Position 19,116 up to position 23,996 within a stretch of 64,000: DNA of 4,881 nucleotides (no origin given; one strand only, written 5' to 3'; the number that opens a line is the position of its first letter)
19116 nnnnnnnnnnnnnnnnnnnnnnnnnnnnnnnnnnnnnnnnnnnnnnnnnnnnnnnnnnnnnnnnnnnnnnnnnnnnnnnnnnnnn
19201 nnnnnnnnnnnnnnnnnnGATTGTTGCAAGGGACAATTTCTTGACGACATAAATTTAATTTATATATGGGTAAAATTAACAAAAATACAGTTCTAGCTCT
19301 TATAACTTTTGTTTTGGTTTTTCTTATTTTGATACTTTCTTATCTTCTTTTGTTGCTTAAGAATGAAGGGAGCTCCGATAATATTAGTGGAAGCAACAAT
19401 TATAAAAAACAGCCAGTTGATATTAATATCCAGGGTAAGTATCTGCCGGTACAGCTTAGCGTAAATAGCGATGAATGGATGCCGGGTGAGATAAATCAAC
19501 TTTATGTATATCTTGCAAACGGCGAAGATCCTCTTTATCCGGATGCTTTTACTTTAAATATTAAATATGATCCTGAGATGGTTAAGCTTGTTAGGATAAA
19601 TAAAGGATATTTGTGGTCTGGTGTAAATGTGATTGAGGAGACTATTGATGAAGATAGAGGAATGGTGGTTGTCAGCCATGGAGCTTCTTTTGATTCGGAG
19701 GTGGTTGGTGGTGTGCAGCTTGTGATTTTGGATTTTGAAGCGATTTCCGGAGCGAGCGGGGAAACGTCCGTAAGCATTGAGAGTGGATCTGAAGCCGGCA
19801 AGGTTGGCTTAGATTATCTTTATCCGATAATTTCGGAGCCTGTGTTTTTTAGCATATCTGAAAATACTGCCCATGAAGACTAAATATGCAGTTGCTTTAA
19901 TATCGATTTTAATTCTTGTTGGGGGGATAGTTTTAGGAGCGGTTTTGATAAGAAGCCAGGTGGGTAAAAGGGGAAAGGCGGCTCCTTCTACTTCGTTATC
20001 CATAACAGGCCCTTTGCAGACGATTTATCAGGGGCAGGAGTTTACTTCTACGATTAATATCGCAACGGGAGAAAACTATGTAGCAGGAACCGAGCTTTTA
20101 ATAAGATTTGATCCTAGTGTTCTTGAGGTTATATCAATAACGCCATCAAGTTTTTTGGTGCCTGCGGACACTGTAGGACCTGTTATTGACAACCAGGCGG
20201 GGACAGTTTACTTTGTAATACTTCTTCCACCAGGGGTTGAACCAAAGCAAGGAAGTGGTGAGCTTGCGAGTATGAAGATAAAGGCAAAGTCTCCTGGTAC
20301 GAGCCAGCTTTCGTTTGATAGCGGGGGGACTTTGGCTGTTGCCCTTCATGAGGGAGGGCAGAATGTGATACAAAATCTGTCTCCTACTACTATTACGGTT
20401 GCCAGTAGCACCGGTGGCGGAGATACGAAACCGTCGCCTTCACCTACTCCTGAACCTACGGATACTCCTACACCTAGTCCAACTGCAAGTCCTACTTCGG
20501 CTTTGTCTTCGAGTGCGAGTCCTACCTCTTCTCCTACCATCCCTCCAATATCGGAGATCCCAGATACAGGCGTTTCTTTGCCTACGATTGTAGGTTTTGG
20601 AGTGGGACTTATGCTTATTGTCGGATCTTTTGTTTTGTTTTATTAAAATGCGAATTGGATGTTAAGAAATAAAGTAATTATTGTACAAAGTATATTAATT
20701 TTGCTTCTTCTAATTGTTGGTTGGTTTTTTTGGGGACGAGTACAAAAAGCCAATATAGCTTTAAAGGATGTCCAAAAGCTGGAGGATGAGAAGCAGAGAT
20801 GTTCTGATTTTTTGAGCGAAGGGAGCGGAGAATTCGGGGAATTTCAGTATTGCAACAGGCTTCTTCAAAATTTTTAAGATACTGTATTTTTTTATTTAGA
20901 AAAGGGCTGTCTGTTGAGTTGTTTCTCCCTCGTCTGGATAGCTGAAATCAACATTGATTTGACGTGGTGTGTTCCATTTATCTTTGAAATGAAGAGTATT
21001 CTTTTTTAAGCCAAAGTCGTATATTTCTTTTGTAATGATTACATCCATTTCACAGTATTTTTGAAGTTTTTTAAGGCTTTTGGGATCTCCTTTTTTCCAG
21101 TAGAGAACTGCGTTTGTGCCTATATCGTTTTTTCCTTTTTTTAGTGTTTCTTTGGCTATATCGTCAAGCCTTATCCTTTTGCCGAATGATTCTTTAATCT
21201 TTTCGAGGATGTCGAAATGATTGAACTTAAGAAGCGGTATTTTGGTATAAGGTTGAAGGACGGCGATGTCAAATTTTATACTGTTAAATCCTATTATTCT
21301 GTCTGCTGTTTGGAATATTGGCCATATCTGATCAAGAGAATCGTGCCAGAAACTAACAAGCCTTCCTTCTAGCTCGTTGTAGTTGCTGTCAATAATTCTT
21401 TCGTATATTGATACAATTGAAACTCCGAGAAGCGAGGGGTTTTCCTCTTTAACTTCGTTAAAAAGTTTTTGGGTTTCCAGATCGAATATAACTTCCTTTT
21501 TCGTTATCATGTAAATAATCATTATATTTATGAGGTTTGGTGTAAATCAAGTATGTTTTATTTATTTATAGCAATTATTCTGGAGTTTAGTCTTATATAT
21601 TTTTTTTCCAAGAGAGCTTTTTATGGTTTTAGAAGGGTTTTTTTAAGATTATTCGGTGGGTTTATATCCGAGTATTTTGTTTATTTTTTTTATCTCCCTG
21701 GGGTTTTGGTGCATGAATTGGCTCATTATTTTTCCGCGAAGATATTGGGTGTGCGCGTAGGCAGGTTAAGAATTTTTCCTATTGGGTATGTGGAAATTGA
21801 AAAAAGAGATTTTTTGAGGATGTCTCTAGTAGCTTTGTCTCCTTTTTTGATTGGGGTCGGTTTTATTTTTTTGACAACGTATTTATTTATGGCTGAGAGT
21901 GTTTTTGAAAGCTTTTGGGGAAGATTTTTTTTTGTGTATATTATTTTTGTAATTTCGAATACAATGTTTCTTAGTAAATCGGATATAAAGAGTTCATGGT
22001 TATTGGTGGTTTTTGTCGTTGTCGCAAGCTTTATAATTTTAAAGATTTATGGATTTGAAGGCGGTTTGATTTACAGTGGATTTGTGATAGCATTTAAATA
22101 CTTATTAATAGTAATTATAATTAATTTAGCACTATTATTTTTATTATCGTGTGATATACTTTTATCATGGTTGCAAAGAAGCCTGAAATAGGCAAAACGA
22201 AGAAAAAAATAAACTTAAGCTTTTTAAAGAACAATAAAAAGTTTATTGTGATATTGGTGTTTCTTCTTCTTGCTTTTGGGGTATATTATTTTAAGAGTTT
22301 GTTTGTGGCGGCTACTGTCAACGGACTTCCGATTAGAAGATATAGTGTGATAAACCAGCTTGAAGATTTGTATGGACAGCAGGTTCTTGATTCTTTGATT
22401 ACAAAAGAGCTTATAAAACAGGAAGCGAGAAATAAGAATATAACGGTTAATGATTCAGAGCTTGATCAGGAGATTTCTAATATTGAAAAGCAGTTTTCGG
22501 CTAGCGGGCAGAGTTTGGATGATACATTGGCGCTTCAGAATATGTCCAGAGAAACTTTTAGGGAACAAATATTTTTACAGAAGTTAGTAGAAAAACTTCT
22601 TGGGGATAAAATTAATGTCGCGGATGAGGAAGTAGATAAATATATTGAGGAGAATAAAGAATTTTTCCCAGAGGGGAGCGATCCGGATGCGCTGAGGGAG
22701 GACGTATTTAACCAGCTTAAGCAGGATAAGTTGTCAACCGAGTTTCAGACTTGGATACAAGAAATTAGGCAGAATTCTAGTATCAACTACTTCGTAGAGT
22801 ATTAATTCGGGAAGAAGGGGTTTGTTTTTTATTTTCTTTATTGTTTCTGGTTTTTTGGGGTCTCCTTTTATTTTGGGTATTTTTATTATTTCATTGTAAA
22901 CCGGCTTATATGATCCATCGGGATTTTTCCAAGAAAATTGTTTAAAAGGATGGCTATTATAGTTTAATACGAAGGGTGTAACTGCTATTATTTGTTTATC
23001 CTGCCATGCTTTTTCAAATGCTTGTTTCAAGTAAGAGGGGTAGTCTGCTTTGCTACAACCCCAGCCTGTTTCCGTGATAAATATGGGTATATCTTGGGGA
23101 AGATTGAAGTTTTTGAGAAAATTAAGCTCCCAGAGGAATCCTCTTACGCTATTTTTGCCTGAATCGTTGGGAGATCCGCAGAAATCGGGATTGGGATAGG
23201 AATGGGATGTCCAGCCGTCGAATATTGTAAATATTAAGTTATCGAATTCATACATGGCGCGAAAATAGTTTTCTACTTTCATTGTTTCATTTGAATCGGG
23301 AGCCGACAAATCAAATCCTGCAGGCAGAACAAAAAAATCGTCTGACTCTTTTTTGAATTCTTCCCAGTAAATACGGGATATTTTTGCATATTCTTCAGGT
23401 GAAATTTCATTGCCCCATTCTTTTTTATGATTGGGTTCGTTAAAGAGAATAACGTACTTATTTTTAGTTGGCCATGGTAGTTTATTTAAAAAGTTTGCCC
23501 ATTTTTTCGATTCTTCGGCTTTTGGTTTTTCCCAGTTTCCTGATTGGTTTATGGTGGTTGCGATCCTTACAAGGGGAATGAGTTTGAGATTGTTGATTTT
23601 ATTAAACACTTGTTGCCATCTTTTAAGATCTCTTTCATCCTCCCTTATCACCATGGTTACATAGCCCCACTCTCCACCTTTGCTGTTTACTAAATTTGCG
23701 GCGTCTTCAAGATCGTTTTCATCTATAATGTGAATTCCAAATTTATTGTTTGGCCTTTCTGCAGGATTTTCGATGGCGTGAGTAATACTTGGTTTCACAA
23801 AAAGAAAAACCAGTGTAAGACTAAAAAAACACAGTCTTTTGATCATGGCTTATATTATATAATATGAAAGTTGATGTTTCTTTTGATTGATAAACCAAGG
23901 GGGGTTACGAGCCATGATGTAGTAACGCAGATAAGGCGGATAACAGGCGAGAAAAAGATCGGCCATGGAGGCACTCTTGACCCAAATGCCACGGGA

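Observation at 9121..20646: Cellulosome-style cohesin-dockerin display system with non-cellulolytic cargo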

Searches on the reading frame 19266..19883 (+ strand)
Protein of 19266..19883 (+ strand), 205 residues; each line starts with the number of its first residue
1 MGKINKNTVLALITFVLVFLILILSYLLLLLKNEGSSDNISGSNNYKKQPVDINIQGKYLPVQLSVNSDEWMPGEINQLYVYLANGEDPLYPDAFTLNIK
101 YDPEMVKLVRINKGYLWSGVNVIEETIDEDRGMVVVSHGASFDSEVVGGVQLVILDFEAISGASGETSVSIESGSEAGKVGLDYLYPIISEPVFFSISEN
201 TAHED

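Call 3: search_protein_families(library=pfam, proteins=[window:19266-19883:+], max_evalue=1)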
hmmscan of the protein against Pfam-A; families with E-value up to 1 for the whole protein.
window:19266-19883:+ (205 aa): 3 families
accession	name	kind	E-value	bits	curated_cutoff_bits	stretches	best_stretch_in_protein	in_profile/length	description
PF00963.24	Cohesin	-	3.4e-05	24.5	24.1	1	63-175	2-118/139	Cohesin domain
PF05031.18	NEAT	-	0.21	12.5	32.8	1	36-87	18-65/119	Iron Transport-associated domain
PF11857.13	DUF3377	-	0.25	11.7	26.5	1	7-37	28-58/72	Domain of unknown function (DUF3377)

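Call 30: search_protein_families(library=ncbifam, proteins=[window:19266-19883:+], max_evalue=0.1)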
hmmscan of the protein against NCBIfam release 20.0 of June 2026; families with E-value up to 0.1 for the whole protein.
window:19266-19883:+ (205 aa): 0 families

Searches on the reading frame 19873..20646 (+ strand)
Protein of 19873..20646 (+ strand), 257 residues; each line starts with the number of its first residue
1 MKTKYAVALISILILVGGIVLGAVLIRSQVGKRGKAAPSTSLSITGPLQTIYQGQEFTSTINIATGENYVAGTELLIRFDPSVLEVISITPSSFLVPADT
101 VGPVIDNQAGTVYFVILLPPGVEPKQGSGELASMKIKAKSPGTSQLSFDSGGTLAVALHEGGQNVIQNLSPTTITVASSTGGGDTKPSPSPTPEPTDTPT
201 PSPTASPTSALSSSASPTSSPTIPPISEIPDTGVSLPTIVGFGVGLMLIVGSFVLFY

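Call 3: search_protein_families(library=pfam, proteins=[window:19873-20646:+], max_evalue=1)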
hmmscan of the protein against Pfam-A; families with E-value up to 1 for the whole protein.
window:19873-20646:+ (257 aa): 1 family
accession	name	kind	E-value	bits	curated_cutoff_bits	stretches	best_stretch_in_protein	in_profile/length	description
PF00963.24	Cohesin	-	1.1e-08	35.8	24.1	1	52-157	11-123/139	Cohesin domain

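Call 7: find_homologous_proteins(query=window:19873-20646:+)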
Query window:19873-20646:+ (257 aa): 4 proteins with E <= 0.001 among 4859 candidates.
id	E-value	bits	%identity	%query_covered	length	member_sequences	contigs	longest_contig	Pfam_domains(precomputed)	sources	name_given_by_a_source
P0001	9.1e-140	482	90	100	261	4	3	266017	PF00963.25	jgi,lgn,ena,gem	-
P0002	2.2e-57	213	45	100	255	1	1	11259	PF00963.25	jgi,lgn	-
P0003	3.6e-6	45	29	73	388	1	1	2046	PF00801.27,PF00963.25,PF18911.7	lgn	-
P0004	1.2e-4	40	32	77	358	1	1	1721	PF00801.27,PF18911.7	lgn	-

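Call 8: find_encoding_contigs(protein=P0001, flank=10000, max_places=4)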
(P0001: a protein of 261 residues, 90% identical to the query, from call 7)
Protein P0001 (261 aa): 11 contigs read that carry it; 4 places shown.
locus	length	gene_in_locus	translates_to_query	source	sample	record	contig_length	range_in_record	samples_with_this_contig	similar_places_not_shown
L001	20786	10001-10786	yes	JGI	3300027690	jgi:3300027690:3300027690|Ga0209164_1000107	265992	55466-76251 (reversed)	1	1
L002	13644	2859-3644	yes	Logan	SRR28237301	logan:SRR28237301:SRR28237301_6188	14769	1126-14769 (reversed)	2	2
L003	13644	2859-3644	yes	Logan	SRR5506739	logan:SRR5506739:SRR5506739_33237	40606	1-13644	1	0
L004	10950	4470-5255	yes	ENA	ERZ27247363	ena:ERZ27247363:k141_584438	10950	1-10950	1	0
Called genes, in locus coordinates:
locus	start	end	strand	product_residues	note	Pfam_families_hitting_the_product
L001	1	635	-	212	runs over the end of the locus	PF00156:Pribosyltran, PF14681:UPRTase (weak)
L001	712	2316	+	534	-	PF04015:DUF362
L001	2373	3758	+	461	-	PF07995:GSDH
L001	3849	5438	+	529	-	PF00404:Dockerin_1 (weak)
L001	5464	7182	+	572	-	PF00404:Dockerin_1 (weak)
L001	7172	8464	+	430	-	-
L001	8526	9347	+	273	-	-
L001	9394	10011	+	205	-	-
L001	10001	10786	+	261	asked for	PF00963:Cohesin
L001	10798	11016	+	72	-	-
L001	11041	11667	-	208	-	PF13482:RNase_H_2, PF10108:DNA_pol_B_exo2 (faint)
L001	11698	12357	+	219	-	-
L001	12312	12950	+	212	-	PF13623:SurA_N_2 (weak), PF09312:SurA_N, PF13624:SurA_N_3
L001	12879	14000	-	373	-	-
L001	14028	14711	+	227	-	PF00849:PseudoU_synth_2 (weak), PF01509:TruB_N, PF16198:TruB_C_2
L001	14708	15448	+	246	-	PF02673:BacA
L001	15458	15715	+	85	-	-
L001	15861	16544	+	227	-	PF03734:YkuD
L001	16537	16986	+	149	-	PF01569:PAP2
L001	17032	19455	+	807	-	PF02190:LON_substr_bdg, PF13401:AAA_22 (faint), PF00004:AAA, PF07728:AAA_5 (weak), PF22667:Lon_lid, PF05362:Lon_C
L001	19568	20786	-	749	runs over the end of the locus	PF07690:MFS_1 (faint), PF01564:Spermine_synth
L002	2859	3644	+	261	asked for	PF00963:Cohesin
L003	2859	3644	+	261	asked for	PF00963:Cohesin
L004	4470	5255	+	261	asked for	PF00963:Cohesin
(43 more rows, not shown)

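Call 9: find_encoding_contigs(protein=P0002, flank=10000, max_places=4)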
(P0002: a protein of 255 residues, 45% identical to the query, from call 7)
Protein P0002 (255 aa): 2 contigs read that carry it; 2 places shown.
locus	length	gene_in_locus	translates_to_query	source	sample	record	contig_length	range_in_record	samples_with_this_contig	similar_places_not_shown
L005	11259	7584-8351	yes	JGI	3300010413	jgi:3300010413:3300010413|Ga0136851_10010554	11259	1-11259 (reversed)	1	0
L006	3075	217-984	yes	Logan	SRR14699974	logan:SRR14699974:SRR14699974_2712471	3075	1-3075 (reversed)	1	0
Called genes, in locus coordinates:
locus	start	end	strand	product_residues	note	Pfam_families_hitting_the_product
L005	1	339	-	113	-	?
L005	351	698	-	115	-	-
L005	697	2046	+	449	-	PF00150:Cellulase, PF26410:GH5_mannosidase, PF00404:Dockerin_1 (weak)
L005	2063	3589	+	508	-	PF04015:DUF362, PF00404:Dockerin_1 (weak)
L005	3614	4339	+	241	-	PF00404:Dockerin_1 (weak)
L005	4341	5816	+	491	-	-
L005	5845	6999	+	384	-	-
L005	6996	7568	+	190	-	PF00963:Cohesin (weak)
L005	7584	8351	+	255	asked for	PF00963:Cohesin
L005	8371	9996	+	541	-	PF03717:PBP_dimer, PF00905:Transpeptidase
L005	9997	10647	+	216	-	PF02481:DNA_processg_A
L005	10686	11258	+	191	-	?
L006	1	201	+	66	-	?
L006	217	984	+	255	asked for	PF00963:Cohesin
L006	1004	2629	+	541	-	PF03717:PBP_dimer, PF00905:Transpeptidase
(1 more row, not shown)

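Call 20: find_related_loci(query=A1, collection=genome_contigs, flank=10000)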
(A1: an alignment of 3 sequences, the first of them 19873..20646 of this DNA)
Query A1 (257 aa) in genome_contigs; peptide patterns used: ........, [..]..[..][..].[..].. (x = any residue, [..] = any of these).
52 stretches matched a pattern; 1 encode a relative of the query (tblastn E <= 1e-3); 1 distinct loci.
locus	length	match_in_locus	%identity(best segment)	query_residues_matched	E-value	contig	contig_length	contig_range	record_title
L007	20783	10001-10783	90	1-257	2e-132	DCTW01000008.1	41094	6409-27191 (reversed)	MAG TPA_asm: Candidatus Woesebacteria bacterium UBA1430 UBA1430_contig_18074, whole genome shotgun sequence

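Call 29: search_solved_structures(query=A3, max_evalue=1)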
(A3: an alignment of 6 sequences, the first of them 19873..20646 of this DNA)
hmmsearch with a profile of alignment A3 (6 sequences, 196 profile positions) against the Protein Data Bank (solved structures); distinct sequences matched with E-value up to 1: 12.
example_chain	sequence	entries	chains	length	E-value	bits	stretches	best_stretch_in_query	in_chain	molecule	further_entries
3l8q_A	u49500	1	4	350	1.2e-05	28.6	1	48-99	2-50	Cellulosomal scaffoldin adaptor protein B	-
1qzn_A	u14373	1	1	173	0.00033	23.9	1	47-100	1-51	cellulosomal scaffoldin adaptor protein B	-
3f2l_A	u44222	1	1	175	0.00049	23.3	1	48-100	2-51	Cellulosomal scaffoldin adaptor protein B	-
3bwz_A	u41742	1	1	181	0.00059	23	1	48-100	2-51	Cellulosomal scaffoldin adaptor protein B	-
1zv9_A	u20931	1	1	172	0.00078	22.6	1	48-100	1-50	Cellulosomal scaffoldin adaptor protein B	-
2vn5_A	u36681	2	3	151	0.0045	20.2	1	46-176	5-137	SCAFFOLDING PROTEIN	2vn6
4uyp_A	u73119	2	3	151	0.03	17.5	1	85-152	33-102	Cellulosomal scaffoldin anchoring protein C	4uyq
5lxv_A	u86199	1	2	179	0.055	16.6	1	52-107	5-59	Scaffoldin C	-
1g1k_A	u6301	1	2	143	0.089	15.9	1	52-179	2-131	SCAFFOLDING PROTEIN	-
1aoh_A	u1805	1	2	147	0.097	15.8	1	85-163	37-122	Cellulosomal-scaffolding protein A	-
4u3s_A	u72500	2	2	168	0.45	13.6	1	56-108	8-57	Cellulosomal scaffoldin adaptor protein B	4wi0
3kcp_A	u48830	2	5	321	0.78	12.9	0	86-112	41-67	Cellulosomal-scaffolding protein A | Cellulosome anchoring protein cohesin region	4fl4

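Call 30: search_protein_families(library=ncbifam, proteins=[window:19873-20646:+], max_evalue=0.1)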
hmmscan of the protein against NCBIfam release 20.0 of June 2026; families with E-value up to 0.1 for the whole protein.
window:19873-20646:+ (257 aa): 0 families

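Call 90: search_protein_families(library=pfam, proteins=[L005:4341-5816:+, L005:5845-6999:+, L005:3614-4339:+, L005:6996-7568:+, L005:697-2046:+], max_evalue=0.5)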
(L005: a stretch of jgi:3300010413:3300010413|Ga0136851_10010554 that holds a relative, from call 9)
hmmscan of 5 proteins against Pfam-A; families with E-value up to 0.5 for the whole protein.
L005:4341-5816:+ (491 aa): 3 families
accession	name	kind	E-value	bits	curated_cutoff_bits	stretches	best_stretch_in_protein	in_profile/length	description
PF00404.24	Dockerin_1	-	4e-05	24.2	22.9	1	437-486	1-53/57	Dockerin type I domain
PF07148.17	MalM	-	0.12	12.5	26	1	254-301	50-97/134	Maltose operon periplasmic protein precursor (MalM)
PF13517.12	FG-GAP_3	-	0.17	13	26.9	0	405-447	19-58/61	FG-GAP-like repeat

L005:5845-6999:+ (384 aa): 0 families

L005:3614-4339:+ (241 aa): 1 family
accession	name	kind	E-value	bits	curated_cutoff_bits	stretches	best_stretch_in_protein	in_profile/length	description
PF00404.24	Dockerin_1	-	5.8e-06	26.8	22.9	1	188-238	2-55/57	Dockerin type I domain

L005:6996-7568:+ (190 aa): 2 families
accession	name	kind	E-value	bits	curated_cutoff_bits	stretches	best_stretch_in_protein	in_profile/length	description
PF00963.24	Cohesin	-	3.8e-06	27.6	24.1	1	57-165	5-116/139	Cohesin domain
PF08947.15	BPS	-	0.012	16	27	1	47-69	22-44/48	BPS (Between PH and SH2)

L005:697-2046:+ (449 aa): 5 families
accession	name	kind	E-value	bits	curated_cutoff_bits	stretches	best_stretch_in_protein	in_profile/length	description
PF00150.24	Cellulase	-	2.7e-13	50.5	23.5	1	80-341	26-270/272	Cellulase (glycosyl hydrolase family 5)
PF00404.24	Dockerin_1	-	1.7e-07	31.7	22.9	1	396-445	1-53/57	Dockerin type I domain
PF02836.23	Glyco_hydro_2_C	-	5.8e-05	22.8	21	1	161-255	110-183/302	Glycosyl hydrolases family 2, TIM barrel domain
PF02449.21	Glyco_hydro_42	-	0.002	18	21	1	163-209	114-165/376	Beta-galactosidase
PF23075.1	zf-C2H2_ZNF462_11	-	0.13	12.6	27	1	60-75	4-19/45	Zinc finger protein 462, C2H2 zinc finger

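Call 110: search_protein_families(library=pfam, proteins=[L005:232-564:+, L005:531-692:+, L005:1-231:+], max_evalue=0.1)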
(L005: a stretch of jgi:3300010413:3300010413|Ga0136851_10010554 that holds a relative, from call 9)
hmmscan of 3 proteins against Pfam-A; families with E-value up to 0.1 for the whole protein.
L005:232-564:+ (111 aa): 0 families

L005:531-692:+ (54 aa): 1 family
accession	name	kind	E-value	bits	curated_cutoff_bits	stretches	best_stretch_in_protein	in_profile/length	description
PF00404.24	Dockerin_1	-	8.4e-08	32.7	22.9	1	4-50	5-54/57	Dockerin type I domain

L005:1-231:+ (77 aa): 1 family
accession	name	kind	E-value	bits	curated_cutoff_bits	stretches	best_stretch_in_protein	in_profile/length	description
PF13229.12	Beta_helix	-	0.002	18.2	25.9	1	2-66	59-110/158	Right handed beta helix region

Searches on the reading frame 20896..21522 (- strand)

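Call 16: search_protein_families(library=pfam, proteins=[window:20896-21522:-], max_evalue=0.01)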
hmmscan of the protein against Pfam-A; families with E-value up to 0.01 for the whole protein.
window:20896-21522:- (208 aa): 3 families
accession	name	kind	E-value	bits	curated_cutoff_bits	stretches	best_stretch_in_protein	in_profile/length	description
PF13482.12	RNase_H_2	-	3.7e-11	43.7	22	1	11-169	1-162/165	RNase_H superfamily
PF10108.15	DNA_pol_B_exo2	-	1.2e-06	28.8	24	1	101-168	104-170/213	Predicted 3'-5' exonuclease related to the exonuclease domain of PolB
PF01612.26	DNA_pol_A_exo1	-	0.00047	20.4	23.6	1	52-169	63-166/173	3'-5' exonuclease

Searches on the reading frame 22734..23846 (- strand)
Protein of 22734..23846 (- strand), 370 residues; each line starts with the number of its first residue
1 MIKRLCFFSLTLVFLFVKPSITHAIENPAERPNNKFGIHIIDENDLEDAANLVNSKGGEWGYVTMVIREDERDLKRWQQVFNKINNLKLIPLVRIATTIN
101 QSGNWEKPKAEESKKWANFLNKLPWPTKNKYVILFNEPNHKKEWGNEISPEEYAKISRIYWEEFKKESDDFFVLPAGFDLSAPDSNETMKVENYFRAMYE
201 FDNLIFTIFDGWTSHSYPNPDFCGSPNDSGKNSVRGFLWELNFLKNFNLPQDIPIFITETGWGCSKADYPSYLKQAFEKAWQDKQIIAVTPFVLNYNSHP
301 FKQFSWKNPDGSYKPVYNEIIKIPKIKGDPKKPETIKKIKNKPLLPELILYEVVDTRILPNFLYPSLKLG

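Call 16: search_protein_families(library=pfam, proteins=[window:22734-23846:-], max_evalue=0.01)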
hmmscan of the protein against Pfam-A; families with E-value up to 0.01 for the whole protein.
window:22734-23846:- (370 aa): 1 family
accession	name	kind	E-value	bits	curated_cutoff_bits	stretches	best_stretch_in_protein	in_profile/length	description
PF11790.14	Glyco_hydro_cc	-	0.00018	21.6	21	1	109-293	50-209/237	Glycosyl hydrolase catalytic core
